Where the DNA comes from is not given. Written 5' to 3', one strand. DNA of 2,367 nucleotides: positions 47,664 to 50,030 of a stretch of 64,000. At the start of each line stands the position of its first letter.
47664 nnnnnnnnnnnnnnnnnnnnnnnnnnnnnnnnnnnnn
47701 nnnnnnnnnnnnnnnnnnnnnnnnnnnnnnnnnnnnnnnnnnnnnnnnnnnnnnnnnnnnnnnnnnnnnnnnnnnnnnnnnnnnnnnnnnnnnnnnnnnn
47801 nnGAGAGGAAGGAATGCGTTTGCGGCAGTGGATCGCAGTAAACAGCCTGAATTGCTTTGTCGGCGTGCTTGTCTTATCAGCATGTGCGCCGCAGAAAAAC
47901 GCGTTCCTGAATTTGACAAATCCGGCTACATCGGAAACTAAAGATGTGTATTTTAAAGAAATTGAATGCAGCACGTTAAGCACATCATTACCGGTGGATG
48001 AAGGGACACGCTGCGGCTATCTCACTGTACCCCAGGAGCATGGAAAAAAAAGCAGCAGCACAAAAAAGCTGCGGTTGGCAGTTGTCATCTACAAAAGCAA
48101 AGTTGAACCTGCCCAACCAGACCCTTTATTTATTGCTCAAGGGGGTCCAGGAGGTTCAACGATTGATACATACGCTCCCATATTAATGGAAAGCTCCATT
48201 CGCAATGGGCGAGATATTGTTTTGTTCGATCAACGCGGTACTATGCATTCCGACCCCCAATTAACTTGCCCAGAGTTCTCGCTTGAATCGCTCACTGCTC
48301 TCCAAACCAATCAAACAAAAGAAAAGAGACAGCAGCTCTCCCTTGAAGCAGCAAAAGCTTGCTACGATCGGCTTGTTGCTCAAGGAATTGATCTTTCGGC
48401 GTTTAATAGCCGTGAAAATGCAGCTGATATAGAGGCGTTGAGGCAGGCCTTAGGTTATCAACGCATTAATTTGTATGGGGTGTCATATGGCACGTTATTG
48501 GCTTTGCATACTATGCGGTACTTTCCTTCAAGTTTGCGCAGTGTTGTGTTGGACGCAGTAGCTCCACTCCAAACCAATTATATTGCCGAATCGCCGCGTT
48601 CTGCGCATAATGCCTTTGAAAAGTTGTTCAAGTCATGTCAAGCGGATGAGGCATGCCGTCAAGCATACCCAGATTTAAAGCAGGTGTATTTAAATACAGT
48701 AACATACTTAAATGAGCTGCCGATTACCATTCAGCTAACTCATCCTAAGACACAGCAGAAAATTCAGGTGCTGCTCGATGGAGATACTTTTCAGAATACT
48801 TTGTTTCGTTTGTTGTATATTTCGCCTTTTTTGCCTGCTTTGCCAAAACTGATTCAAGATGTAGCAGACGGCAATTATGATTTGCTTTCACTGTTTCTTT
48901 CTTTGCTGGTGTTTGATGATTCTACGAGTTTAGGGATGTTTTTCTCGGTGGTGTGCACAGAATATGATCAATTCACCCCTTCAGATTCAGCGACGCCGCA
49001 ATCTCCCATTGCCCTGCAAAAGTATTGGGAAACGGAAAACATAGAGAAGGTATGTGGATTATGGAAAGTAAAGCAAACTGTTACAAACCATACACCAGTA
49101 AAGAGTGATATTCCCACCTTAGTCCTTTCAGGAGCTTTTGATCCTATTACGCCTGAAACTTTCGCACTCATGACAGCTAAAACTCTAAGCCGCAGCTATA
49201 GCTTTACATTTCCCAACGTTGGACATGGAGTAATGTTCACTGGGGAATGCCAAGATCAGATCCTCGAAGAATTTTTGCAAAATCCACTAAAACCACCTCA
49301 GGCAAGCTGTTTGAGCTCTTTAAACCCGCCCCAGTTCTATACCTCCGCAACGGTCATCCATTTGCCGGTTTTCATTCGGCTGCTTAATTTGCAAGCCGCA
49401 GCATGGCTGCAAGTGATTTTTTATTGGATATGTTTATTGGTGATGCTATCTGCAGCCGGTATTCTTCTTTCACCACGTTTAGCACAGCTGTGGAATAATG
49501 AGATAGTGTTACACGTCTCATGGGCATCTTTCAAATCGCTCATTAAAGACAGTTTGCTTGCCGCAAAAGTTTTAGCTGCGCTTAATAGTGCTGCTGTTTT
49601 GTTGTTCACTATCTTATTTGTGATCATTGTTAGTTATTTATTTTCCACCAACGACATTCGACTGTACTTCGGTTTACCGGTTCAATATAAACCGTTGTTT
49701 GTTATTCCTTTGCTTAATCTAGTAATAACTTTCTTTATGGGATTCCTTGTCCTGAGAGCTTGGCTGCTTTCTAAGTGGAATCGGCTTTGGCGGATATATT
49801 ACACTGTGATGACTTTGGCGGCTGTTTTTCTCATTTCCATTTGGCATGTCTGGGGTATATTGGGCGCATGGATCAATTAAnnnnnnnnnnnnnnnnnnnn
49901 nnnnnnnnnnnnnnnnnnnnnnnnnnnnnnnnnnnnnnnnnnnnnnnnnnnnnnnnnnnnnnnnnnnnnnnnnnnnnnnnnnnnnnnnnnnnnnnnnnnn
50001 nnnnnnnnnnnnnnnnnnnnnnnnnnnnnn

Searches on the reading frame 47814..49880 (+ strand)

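Call 10: search_protein_families(library=pfam, proteins=[window:47814-49880:+], max_evalue=0.001)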
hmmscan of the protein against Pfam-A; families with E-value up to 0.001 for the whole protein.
window:47814-49880:+ (688 aa): 3 families
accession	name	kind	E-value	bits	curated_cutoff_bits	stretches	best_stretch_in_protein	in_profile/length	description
PF00561.26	Abhydrolase_1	-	1.5e-19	71.1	25.8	1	104-249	2-102/245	alpha/beta hydrolase fold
PF08386.16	Abhydrolase_4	-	4.5e-12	46.4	21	1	407-496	6-99/103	TAP-like protein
PF12697.13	Abhydrolase_6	-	0.00026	22.2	26.3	0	201-475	50-208/217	Alpha/beta hydrolase family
